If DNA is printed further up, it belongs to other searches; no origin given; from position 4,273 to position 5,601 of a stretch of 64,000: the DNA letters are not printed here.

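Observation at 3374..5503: Orphan three-gene mini-secretin module (two bitopic membrane proteins plus a 342-aa single-N-domain secretin) with no pilin, ATPase or platform genes nearby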

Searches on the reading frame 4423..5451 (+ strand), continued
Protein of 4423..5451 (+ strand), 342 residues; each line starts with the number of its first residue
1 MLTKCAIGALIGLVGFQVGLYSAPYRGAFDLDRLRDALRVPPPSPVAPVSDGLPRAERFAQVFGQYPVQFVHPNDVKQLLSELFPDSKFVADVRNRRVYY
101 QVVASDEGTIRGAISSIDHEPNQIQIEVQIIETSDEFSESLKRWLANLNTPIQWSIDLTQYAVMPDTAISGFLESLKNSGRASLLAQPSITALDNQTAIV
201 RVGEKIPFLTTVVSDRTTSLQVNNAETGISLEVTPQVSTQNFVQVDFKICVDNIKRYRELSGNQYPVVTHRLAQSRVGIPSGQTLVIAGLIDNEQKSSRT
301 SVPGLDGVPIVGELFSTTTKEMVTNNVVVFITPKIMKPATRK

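Call 28: search_solved_structures(query=A3, max_evalue=0.001, show_alignments=2)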
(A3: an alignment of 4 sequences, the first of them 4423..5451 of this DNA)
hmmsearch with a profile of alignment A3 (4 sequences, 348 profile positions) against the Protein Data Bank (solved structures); distinct sequences matched with E-value up to 0.001: 23.
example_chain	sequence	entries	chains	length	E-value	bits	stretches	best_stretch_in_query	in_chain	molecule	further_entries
5wq7_A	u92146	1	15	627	8.4e-29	103.8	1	175-341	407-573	Putative type II secretion system protein D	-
5wq8_A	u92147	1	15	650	6.6e-28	100.8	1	170-340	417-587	Type II secretion system protein D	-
5wln_G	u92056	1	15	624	1.6e-27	99.6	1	170-341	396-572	Type II secretion system protein D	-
9k8v_A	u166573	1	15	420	1.9e-27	99.3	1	170-340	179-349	General secretion pathway protein D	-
5wq9_A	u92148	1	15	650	7.6e-27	97.4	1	170-340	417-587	Type II secretion system protein D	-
5w68_A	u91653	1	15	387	7.6e-27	97.3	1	173-340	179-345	Putative type II secretion protein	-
5zdh_A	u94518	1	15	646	9.7e-27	97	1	173-340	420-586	Type II secretion system protein D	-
6i1y_A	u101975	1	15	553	1.1e-26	96.9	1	175-340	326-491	General secretion pathway protein GspD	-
9x0w_A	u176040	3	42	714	1.8e-25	92.9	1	172-341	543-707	Fimbrial assembly protein PilQ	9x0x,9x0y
6ve2_A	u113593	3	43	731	1.9e-25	92.8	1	172-341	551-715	Fimbrial assembly protein PilQ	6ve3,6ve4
6i1x_A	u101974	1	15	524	3.7e-24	88.5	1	176-341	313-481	Type II secretion system protein D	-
3jc8_Qa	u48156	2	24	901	4.4e-24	88.3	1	176-342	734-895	PilQ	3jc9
6hcg_A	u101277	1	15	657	9e-24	87.2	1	175-342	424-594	Type II secretion system protein D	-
6w6m_A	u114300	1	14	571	1.2e-21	80.3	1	171-339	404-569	Type IV pilus secretin PilQ family protein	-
8jvb_A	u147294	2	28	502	2.4e-21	79.3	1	181-343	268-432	Type II and III secretion system protein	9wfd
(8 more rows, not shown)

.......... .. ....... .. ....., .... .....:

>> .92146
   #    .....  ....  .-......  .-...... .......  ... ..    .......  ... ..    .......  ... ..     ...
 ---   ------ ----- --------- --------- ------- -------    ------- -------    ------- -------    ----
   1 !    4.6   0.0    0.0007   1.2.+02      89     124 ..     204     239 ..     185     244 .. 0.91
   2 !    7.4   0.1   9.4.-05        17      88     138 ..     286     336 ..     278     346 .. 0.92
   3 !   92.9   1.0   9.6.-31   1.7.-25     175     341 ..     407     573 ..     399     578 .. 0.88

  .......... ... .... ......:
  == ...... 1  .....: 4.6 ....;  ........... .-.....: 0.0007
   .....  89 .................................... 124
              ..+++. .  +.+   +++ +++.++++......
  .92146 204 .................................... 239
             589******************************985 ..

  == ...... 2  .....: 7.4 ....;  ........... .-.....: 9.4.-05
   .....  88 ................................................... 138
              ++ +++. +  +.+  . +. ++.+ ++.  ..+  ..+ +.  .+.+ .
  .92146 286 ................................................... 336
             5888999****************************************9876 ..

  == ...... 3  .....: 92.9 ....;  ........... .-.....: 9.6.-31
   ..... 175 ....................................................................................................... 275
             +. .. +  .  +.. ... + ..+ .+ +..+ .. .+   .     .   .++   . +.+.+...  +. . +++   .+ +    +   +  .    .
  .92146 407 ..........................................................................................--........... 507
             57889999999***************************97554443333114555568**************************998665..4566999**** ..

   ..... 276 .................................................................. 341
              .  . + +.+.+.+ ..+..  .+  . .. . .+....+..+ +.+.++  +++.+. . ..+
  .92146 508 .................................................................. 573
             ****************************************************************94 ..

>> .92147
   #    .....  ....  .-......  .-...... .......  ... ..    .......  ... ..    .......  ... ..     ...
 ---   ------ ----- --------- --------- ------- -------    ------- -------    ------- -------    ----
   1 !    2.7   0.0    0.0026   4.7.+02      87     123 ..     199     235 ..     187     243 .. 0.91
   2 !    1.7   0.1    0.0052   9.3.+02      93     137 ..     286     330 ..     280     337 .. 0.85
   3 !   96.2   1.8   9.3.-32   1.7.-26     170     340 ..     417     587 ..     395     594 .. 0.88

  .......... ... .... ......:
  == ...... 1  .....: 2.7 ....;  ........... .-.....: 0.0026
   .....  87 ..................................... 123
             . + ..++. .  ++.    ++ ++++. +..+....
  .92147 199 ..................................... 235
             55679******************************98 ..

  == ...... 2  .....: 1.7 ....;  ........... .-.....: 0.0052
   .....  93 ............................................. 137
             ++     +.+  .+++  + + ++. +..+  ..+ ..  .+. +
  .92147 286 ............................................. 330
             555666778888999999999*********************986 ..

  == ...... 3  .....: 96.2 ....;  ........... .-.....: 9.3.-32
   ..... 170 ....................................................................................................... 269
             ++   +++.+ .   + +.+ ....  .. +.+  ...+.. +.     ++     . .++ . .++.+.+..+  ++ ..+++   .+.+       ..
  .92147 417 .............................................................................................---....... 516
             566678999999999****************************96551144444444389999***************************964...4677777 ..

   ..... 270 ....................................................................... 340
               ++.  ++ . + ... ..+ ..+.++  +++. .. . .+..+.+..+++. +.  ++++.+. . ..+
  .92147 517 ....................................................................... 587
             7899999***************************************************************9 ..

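Call 30: find_related_loci(query=A3, collection=genome_contigs, flank=10000)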
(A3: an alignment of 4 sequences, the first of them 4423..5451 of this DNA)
Query A3 (342 aa) in genome_contigs; peptide patterns used: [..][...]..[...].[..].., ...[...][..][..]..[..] (x = any residue, [..] = any of these).
44 stretches matched a pattern; 3 encode a relative of the query (tblastn E <= 1e-3); 3 distinct loci.
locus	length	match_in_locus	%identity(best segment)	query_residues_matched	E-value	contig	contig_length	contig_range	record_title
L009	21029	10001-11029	46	1-342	5e-107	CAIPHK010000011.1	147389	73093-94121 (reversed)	uncultured bacterium isolate KT_bin-0310 genome assembly, contig: bin-0310:11/46, whole genome shotgun sequence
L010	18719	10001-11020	46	3-342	7e-106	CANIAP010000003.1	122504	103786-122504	MAG: bacterium isolate RE-9nov16-181 genome assembly, contig: RE-9nov16-C143, whole genome shotgun sequence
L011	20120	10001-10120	43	61-97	1e-4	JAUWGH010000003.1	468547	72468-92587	MAG: Promethearchaeota archaeon isolate CSMAG_2237 CSMAG_2237_k141_2913741_length_468547_cov_72.2749, whole genome shotg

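Call 33: find_encoding_contigs(protein=P0009, flank=8000, max_places=1)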
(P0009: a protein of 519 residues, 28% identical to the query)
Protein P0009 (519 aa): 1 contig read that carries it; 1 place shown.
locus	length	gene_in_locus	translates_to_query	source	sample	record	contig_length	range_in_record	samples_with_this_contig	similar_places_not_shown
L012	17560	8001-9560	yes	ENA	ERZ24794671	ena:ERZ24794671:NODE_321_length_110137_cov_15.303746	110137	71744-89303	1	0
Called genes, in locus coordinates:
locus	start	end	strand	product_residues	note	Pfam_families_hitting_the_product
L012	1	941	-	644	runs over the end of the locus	PF00072:Response_reg, PF08448:PAS_4, PF13426:PAS_9 (weak), PF02518:HATPase_c, PF00072:Response_reg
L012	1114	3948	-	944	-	PF00672:HAMP, PF00512:HisKA, PF02518:HATPase_c, PF00072:Response_reg, PF23198:PDE8A_N (faint), PF00072:Response_reg, PF01627:Hpt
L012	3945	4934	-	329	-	PF12974:Phosphonate-bd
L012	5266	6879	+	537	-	-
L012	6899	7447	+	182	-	-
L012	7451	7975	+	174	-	-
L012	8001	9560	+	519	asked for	PF03958:Secretin_N, PF00263:Secretin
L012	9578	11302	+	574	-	PF05157:MshEN, PF00437:T2SSE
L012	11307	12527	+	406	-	PF00482:T2SSF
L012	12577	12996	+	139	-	PF07963:N_methyl (weak)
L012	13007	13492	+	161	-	-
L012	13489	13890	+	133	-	-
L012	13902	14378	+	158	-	PF07963:N_methyl (weak)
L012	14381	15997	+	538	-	-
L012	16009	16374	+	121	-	-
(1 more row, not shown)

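Call 34: find_encoding_contigs(protein=P0006, flank=8000, max_places=1)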
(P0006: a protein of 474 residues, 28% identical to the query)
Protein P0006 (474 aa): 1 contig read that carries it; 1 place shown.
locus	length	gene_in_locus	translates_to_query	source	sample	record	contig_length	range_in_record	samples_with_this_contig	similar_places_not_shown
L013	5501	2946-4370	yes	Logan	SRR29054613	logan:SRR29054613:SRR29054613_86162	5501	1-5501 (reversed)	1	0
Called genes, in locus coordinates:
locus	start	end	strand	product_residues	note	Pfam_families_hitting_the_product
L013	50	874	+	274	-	-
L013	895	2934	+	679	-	PF11741:AMIN (weak), PF07660:STN (weak), PF03958:Secretin_N, PF00263:Secretin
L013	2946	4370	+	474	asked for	PF07660:STN, PF03958:Secretin_N, PF00263:Secretin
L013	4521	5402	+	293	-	PF00763:THF_DHG_CYH, PF02882:THF_DHG_CYH_C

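Call 35: find_encoding_contigs(protein=P0054, flank=8000, max_places=1)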
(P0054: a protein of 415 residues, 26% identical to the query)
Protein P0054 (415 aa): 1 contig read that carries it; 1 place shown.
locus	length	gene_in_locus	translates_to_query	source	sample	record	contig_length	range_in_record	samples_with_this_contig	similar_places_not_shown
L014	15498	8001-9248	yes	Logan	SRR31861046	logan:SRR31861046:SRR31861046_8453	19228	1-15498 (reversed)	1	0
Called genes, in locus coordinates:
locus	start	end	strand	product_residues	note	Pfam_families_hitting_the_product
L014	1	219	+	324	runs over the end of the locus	PF01571:GCV_T (weak), PF21130:YgfZ_barrel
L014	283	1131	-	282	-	PF05552:MS_channel_1st_1, PF21088:MS_channel_1st, PF00924:MS_channel_2nd, PF21082:MS_channel_3rd (weak)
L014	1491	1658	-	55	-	PF00471:Ribosomal_L33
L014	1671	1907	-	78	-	PF00830:Ribosomal_L28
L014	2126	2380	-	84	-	PF06611:DUF1145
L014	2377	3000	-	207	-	PF03602:Cons_hypoth95, PF05175:MTS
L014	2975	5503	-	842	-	PF00912:Transgly, PF17092:PCB_OB, PF00905:Transpeptidase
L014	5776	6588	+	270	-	-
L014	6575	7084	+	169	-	PF05137:PilN (weak)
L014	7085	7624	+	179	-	-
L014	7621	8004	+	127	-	-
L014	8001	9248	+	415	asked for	PF03958:Secretin_N, PF00263:Secretin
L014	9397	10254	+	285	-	PF00702:Hydrolase (faint), PF05116:S6PP (weak), PF08282:Hydrolase_3, PF05116:S6PP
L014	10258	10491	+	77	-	PF01206:TusA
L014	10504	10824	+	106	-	PF08850:DUF1820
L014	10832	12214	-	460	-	PF04055:Radical_SAM, PF06969:HemN_C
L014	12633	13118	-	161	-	PF04220:YihI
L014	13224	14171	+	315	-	PF00485:PRK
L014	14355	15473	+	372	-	PF05488:PAAR_motif (weak), PF15607:Ntox44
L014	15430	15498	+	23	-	?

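Call 36: find_related_loci(query=A3, collection=metagenome_contigs, flank=10000)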
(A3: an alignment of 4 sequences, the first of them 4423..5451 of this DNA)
Query A3 (342 aa) in metagenome_contigs; peptide patterns used: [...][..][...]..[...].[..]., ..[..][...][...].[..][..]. (x = any residue, [..] = any of these).
423 stretches matched a pattern; 5 encode a relative of the query (tblastn E <= 1e-3); 5 distinct loci.
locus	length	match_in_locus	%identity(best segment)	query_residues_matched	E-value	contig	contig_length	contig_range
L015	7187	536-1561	100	1-342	0e+0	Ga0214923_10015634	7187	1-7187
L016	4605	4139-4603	41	11-165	8e-37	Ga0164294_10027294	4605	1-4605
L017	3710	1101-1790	25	106-335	2e-15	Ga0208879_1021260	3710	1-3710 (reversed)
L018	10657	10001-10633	25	106-316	5e-14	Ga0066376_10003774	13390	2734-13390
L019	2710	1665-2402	23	123-337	1e-12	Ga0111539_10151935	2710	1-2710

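Call 64: search_protein_families(library=phrogs, proteins=[window:4423-5451:+], max_evalue=0.1)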
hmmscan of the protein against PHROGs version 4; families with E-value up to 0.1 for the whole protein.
window:4423-5451:+ (342 aa): 2 families
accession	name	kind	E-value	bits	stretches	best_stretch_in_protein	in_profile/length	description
phrog_1012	-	head and packaging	3.3e-35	122.6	1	61-337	107-401/403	assembly (protein IV of M13)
phrog_22355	-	unknown function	0.021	15.8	0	311-336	50-75/88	-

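Call 65: search_dna_similar(query=window:4423-5451:+, collection=plasmids, mode=protein, max_rows=40, rows=spread, max_evalue=1e-8)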
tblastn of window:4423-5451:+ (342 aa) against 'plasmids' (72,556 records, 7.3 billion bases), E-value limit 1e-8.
Records with a match: 945; places in all: 1118; records where one place covers at least 80% of the query: 1.
Best place of each record, by identity: <60% 945.
By first word of the organism name: Escherichia 420; Ralstonia 137; Sinorhizobium 87; Rhizobium 64; Pseudosulfitobacter 29; Bradyrhizobium 18; Sphingobium 15; Azospirillum 13; Burkholderia 10; Sulfitobacter 8; and 66 more.
By predicted mobility (MOB-suite, as given by PLSDB): non-mobilizable 570; mobilizable 190; conjugative 185.
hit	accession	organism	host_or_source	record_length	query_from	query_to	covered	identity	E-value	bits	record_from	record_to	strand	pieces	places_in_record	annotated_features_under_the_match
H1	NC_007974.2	Cupriavidus metallidurans CH34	-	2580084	71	338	78%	29.1%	1e-15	86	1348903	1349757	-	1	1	none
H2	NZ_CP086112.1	Skermanella rosea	single cell,hydrocarbon-contaminated ...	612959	85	336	74%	25.7%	8e-14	80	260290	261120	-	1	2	gspD: type II secretion system secretin GspD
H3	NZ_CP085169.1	Sulfitobacter sp. DSM 110093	cell culture,Sediment from the Channel ...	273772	121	342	65%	27.0%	2e-15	84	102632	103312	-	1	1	type II and III secretion system protein family protein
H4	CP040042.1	Acinetobacter baumannii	Homo sapiens,blood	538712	74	336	77%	21.9%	1e-10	71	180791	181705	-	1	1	type IV pilus secretin PilQ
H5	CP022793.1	Ralstonia solanacearum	Solanum tuberosum,single cell,Potato ...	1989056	121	341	65%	25.5%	6e-12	74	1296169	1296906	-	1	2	none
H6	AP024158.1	Ralstonia solanacearum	Zingiber officinale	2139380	121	341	65%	25.5%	1e-11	74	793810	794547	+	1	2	membrane protein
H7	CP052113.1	Ralstonia solanacearum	tomato,cell culture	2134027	121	341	65%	25.5%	1e-11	73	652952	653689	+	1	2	type II and III secretion system protein family protein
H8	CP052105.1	Ralstonia solanacearum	tomato,cell culture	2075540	121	341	65%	25.5%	1e-11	73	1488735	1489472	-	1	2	type II and III secretion system protein family protein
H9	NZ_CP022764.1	Ralstonia solanacearum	Solanum tuberosum,single cell,Potato ...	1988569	121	341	65%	25.1%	5e-11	72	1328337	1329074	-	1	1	none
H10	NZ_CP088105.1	Rhizobium ruizarguesonis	cell culture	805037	123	339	63%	25.2%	4e-13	78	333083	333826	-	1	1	type II and III secretion system protein family protein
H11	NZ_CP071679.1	Rhizobium ruizarguesonis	lentil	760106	123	339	63%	24.8%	5e-13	77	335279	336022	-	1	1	type II and III secretion system protein family protein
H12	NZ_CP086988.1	Pseudosulfitobacter pseudonitzschiae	Skeletonema costatum,The surface ...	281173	119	339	65%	23.9%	4e-11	72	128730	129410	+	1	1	type II and III secretion system protein family protein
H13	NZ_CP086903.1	Pseudosulfitobacter pseudonitzschiae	Skeletonema costatum,The surface ...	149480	119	333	63%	24.2%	3e-10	69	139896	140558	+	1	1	pilus assembly protein N-terminal domain-containing protein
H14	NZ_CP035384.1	Klebsiella pneumoniae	cell culture,blood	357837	166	338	51%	29.1%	2e-13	79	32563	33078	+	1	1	type II and III secretion system protein family protein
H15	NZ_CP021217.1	Sinorhizobium meliloti RU11/001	-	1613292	173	338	49%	30.0%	3e-14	81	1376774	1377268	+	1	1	none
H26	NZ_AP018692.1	Escherichia coli O157:H7 str. Sakai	Homo sapiens,Human feces,Human ...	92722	172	337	49%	27.9%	3e-11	72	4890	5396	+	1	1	etpD: variant type II secretion system secretin EtpD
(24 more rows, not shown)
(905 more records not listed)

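Call 79: search_protein_families(library=pfam, proteins=[L009:4802-5944:-, L009:5945-6895:-, L009:13916-14860:+, L009:14873-15547:+, L009:15560-16594:-, L009:16612-17859:+, L009:17856-18380:+, L009:18537-19634:-, L009:19635-20144:-, L009:12973-13431:+], max_evalue=0.001)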
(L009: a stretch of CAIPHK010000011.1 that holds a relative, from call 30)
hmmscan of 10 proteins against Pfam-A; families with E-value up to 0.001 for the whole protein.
L009:4802-5944:- (380 aa): 0 families

L009:5945-6895:- (316 aa): 2 families
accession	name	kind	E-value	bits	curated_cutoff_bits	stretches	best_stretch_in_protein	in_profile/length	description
PF07676.18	PD40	-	5.3e-19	68.1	20.9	1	106-125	10-29/38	WD40-like Beta Propeller Repeat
PF00930.27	DPPIV_N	-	6.2e-07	28.9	22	0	84-140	22-78/354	Dipeptidyl peptidase IV (DPP IV) N-terminal region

L009:13916-14860:+ (314 aa): 2 families
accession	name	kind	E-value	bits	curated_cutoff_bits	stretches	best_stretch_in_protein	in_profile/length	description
PF02581.23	TMP-TENI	-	1.1e-44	152.3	27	1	137-291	15-170/180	Thiamine monophosphate synthase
PF17792.6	ThiD2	-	3.9e-26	92.3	23.5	1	4-116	1-124/124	ThiD2 family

L009:14873-15547:+ (224 aa): 2 families
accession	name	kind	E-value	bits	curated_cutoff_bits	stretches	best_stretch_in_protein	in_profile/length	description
PF01648.25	ACPS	-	1.4e-14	54.5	25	1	103-191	1-96/111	4'-phosphopantetheinyl transferase superfamily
PF22624.1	AASDHPPT_N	-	6.1e-07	30.1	27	1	18-97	11-96/100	4'-phosphopantetheinyl transferase, N-terminal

L009:15560-16594:- (344 aa): 0 families

L009:16612-17859:+ (415 aa): 1 family
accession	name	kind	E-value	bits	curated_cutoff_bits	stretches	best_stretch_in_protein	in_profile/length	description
PF02518.31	HATPase_c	-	8.6e-10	39.5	26.4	1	315-407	9-108/111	Histidine kinase-, DNA gyrase B-, and HSP90-like ATPase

L009:17856-18380:+ (174 aa): 3 families
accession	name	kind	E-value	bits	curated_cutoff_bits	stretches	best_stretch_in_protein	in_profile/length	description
PF00072.30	Response_reg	-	7e-17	62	30.2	1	5-114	2-110/111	Response regulator receiver domain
PF02954.25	HTH_8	-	5e-14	52.2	22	1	136-172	5-41/42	Bacterial regulatory protein, Fis family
PF13556.12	HTH_30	-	4.5e-06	26.8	27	1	143-172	6-35/59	PucR C-terminal helix-turn-helix domain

L009:18537-19634:- (365 aa): 3 families
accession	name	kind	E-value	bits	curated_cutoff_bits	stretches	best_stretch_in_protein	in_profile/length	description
PF06071.19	YchF-GTPase_C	-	3.7e-35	120.3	27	1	281-364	1-84/84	Protein of unknown function (DUF933)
PF01926.29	MMR_HSR1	-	2.4e-22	79.6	21.9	1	5-109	2-86/113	50S ribosome-binding GTPase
PF02421.24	FeoB_N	-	1.5e-08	34.8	27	1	5-53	3-51/156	Ferrous iron transport protein B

L009:19635-20144:- (169 aa): 0 families

L009:12973-13431:+ (152 aa): 0 families
